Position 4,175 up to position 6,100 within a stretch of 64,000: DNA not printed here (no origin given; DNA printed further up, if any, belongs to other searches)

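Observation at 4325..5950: DppB-type ABC permease carrying a ~230-aa periplasmic insertion with LysM-like repeats (two paralogous copies)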

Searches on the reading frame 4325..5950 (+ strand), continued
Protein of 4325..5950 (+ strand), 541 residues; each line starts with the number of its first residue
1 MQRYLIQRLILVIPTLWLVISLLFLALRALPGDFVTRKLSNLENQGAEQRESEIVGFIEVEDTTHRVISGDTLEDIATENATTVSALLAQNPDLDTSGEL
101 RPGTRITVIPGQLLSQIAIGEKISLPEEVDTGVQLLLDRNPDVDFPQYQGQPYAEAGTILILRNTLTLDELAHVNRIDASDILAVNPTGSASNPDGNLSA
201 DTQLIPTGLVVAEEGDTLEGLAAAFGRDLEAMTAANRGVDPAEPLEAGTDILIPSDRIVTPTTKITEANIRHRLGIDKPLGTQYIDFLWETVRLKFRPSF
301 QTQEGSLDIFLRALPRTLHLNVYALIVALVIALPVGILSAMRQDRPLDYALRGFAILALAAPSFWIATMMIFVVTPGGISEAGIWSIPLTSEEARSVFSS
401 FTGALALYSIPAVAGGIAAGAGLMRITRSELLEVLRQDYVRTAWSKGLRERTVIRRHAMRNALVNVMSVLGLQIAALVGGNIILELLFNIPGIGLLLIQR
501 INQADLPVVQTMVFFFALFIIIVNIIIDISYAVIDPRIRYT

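Call 19: search_solved_structures(query=window:4325-5950:+, show_alignments=2, max_evalue=0.001)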
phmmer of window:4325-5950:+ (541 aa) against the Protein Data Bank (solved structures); distinct sequences matched with E-value up to 0.001: 4.
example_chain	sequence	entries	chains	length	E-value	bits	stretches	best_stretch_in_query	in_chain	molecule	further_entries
8z1v_A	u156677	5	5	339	2.3e-44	155.1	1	267-540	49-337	Dipeptide transport system permease protein DppB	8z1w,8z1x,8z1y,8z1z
8z21_A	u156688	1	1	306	1e-38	136.4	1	267-540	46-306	Oligopeptide transport system permease protein OppB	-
8j5q_B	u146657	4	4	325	7.6e-30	107.1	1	261-540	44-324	Putative peptide transport permease protein Rv1283c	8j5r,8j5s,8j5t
8wd9_B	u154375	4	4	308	1.9e-29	105.8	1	255-540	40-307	Probable dipeptide-transport integral membrane protein ABC transporter DppB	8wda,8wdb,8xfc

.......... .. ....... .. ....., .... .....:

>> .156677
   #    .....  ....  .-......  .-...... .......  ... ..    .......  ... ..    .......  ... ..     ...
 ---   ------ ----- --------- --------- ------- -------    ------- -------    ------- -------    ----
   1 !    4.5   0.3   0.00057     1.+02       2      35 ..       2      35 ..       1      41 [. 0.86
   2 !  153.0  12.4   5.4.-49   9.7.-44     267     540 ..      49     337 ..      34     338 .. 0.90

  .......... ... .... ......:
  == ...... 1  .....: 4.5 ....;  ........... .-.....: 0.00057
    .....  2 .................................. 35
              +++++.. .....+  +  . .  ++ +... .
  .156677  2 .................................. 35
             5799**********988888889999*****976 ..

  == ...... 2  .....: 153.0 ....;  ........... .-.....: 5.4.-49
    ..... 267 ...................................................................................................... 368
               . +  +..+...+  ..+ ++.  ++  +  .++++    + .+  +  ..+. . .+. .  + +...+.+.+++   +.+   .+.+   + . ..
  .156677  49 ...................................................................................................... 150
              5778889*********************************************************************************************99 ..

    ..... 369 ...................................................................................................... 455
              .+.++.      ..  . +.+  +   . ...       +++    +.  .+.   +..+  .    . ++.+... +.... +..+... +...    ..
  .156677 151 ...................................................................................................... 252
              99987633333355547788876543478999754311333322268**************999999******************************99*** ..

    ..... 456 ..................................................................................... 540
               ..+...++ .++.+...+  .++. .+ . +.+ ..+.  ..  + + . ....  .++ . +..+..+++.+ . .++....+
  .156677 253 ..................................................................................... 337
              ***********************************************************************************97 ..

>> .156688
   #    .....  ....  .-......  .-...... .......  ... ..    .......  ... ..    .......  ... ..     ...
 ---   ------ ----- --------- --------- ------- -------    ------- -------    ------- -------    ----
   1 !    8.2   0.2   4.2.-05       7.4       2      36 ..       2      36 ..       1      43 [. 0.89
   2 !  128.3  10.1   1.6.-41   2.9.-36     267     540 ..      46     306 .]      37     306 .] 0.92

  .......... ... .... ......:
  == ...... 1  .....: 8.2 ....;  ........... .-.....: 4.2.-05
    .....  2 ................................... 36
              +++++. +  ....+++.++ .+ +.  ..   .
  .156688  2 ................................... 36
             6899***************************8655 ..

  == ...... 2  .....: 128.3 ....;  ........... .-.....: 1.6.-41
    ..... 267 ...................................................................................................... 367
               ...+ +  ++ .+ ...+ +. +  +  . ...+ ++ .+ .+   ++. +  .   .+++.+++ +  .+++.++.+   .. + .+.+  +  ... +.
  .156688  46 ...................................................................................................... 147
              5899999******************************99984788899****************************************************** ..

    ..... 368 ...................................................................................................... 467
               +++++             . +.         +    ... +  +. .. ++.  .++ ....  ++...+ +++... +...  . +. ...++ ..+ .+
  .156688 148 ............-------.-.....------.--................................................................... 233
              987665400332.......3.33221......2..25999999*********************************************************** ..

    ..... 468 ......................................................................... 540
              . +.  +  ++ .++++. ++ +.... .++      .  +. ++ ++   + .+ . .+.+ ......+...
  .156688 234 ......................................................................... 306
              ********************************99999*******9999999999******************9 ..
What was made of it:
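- On Type I ABC importer membrane subunit, DppB/OppB class: 8z1v_A at E=2.3e-44, with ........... aligned to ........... (call 19).
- Checked: Query 2-35 aligns to E. coli DppB 2-35 and query 267-540 to DppB 49-337, so about 231 aa replace about 13 aa (call 19).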

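Call 31: predict_structure(alignment_id=A1)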
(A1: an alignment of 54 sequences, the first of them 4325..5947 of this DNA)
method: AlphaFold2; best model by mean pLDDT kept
length: 541 residues; sequences in the alignment: 54
mean_pLDDT: 72.1   pTM: 0.56
mean pLDDT of the five models: 72.1, 72.2, 66.0, 64.5, 63.2
residues with pLDDT >= 90: 16; 70-90: 298; 50-70: 188; < 50: 39
segments of 3 or more residues with pLDDT < 50: 369-398, 400-405
pLDDT, mean of each block of 10 residues (from residue 1): 77 80 76 66 68 86 83 82 83 76 83 89 87 90 88 90 87 88 85 84 87 87 85 84 85 86 81 77 80 75 73 64 62 59 59 54 51 41 40 46 49 55 61 62 62 66 62 58 54 65 71 75 71 62 51
secondary structure, 60 per line:
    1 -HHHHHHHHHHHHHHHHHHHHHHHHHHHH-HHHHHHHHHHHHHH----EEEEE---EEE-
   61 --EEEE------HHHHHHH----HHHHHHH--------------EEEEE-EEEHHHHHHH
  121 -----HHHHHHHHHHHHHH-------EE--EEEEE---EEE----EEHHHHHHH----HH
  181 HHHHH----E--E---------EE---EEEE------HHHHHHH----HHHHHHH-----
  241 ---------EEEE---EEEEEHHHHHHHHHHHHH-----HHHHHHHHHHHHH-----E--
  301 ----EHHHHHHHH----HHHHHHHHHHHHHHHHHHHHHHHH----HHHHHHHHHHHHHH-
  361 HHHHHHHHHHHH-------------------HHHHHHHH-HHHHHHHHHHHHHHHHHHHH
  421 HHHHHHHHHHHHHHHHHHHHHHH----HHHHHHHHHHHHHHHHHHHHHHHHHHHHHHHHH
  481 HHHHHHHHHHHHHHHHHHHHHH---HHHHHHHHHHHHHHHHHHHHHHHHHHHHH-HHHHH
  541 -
elements in order: H2-29 H31-44 E49-53 E57-59 E63-66 H73-79 H84-90 E105-109 E111-113 H114-120 H126-139 E151-155 E159-161 H168-174 H179-185 E208-211 H218-224 H229-235 E250-253 E257-261 H262-274 H280-292 H306-313 H318-341 H346-359 H361-372 H392-399 H401-443 H448-502 H506-534 H536-540

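Call 49: search_protein_families(library=pfam, proteins=[L027:3781-4698:+, L027:4695-5582:+, L027:5644-6342:+, L027:6391-7041:+, L027:6824-7663:-, L046:4212-5135:+, L046:5132-5932:+, L046:6164-6928:-, L046:6985-7830:-, L004:18093-19502:+], max_evalue=0.0001)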
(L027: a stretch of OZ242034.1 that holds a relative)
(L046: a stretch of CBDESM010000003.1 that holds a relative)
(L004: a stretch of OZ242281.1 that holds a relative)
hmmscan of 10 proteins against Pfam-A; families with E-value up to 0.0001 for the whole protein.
L027:3781-4698:+ (305 aa): 2 families
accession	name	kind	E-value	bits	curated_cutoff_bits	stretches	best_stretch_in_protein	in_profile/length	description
PF00005.33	ABC_tran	-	8.5e-30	104.6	25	1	20-159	1-137/137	ABC transporter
PF13304.12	AAA_21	-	6.1e-10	40.1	27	0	99-188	171-298/304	AAA domain, putative AbiEii toxin, Type IV TA system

L027:4695-5582:+ (295 aa): 2 families
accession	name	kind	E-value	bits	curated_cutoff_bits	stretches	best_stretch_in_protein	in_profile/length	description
PF01061.29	ABC2_membrane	-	7.9e-17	61.9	26.9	1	20-252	10-211/211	ABC-2 type transporter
PF12698.13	ABC2_membrane_3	-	5.1e-12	46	31.6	1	88-286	160-346/347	ABC-2 family transporter protein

L027:5644-6342:+ (232 aa): 3 families
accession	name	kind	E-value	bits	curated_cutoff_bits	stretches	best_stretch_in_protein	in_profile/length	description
PF01934.22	HepT-like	-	4.2e-12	46.3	23.5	1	124-219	1-118/120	Ribonuclease HepT-like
PF01909.29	NTP_transf_2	-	1e-09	39.1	21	1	14-94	6-90/93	Nucleotidyltransferase domain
PF18765.7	Polbeta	-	2.9e-08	34.2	26.9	1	13-94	3-84/93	Polymerase beta, Nucleotidyltransferase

L027:6391-7041:+ (216 aa): 0 families

L027:6824-7663:- (279 aa): 6 families
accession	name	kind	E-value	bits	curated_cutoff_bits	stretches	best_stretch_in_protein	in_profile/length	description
PF13649.12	Methyltransf_25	-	2e-13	51.3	27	1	70-168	1-97/97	Methyltransferase domain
PF08241.18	Methyltransf_11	-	2.5e-11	44.5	21.2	1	71-171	1-94/95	Methyltransferase domain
PF08242.18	Methyltransf_12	-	1.1e-10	42.6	30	1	71-170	1-98/98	Methyltransferase domain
PF13489.12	Methyltransf_23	-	2.5e-08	34.3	27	1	55-175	10-119/164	Methyltransferase domain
PF13847.12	Methyltransf_31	-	1e-06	28.9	27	1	65-174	2-111/145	Methyltransferase domain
PF01209.24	Ubie_methyltran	-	3.5e-05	23.7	20.1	1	57-174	38-153/233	ubiE/COQ5 methyltransferase family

L046:4212-5135:+ (307 aa): 2 families
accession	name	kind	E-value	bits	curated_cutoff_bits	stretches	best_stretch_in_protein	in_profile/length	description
PF00005.33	ABC_tran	-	5.5e-29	102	25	1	21-159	2-137/137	ABC transporter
PF13304.12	AAA_21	-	1.1e-09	39.2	27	0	147-188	254-298/304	AAA domain, putative AbiEii toxin, Type IV TA system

L046:5132-5932:+ (266 aa): 2 families
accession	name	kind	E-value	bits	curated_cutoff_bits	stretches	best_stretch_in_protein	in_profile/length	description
PF01061.29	ABC2_membrane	-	1.9e-20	73.8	26.9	1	11-223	3-211/211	ABC-2 type transporter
PF12698.13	ABC2_membrane_3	-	4.9e-15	55.9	31.6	1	59-244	160-335/347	ABC-2 family transporter protein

L046:6164-6928:- (254 aa): 1 family
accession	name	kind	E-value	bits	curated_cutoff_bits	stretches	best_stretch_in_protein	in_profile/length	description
PF12686.12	DUF3800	-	9.1e-08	33.4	21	1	15-210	4-149/149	Protein of unknown function (DUF3800)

L046:6985-7830:- (281 aa): 6 families
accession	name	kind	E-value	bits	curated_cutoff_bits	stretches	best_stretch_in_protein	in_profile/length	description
PF13649.12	Methyltransf_25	-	4.7e-11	43.7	27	1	65-164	1-97/97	Methyltransferase domain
PF13847.12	Methyltransf_31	-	5.7e-10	39.5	27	1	61-172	3-113/145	Methyltransferase domain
PF08241.18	Methyltransf_11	-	9.7e-09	36.2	21.2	1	67-168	2-95/95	Methyltransferase domain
PF08242.18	Methyltransf_12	-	2.7e-08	34.9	30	1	66-166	1-98/98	Methyltransferase domain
PF13489.12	Methyltransf_23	-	1.2e-07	32.1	27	1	48-173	8-121/164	Methyltransferase domain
PF05175.20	MTS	-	2e-05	24.7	23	1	60-170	30-140/170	Methyltransferase small domain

L004:18093-19502:+ (469 aa): 1 family
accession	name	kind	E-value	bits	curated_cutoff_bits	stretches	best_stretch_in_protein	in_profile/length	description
PF00528.27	BPD_transp_1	-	6.7e-06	26.4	26.4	0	404-463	120-179/184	Binding-protein-dependent transport system inner membrane component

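Call 50: search_protein_representatives(protein=window:4325-5947:+)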
Query: 541 residues. Proteins with E-value up to 0.001 (for the whole library): 37733; up to 1e-10: 18610; up to 1e-30: 2324. The best 150 are listed.
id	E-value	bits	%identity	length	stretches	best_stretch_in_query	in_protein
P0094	1.1e-207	707.0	67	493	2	251-541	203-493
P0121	2.6e-139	481.5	91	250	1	292-541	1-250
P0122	9.3e-97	341.1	45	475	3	5-206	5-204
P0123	6.4e-94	331.8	44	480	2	250-537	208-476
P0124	1.5e-82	294.3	77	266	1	61-244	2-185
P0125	2.0e-80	287.2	53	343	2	52-206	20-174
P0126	4.4e-74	266.3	43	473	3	7-204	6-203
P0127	9.0e-65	235.6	43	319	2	268-540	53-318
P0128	2.5e-64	234.2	44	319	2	262-540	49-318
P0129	6.0e-63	229.6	44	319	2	270-541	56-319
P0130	1.5e-61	224.9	43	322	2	267-539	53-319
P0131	1.5e-60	221.7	42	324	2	270-539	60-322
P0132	4.2e-60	220.2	42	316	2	269-541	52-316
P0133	4.7e-60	220.1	43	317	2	266-540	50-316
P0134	4.8e-60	220.0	45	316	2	270-541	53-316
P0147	1.6e-55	205.1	46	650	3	310-540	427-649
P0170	5.1e-52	193.5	43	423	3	307-540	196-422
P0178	2.8e-51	191.1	45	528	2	315-540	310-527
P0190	1.6e-50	188.6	35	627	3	269-540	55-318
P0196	2.7e-50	187.8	42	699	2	289-539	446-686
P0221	1.5e-48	182.1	41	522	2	304-541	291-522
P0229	2.8e-48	181.2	40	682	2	280-539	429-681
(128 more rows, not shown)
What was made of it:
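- Checked: Ordinary relatives are 303-340 aa long (call 50).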
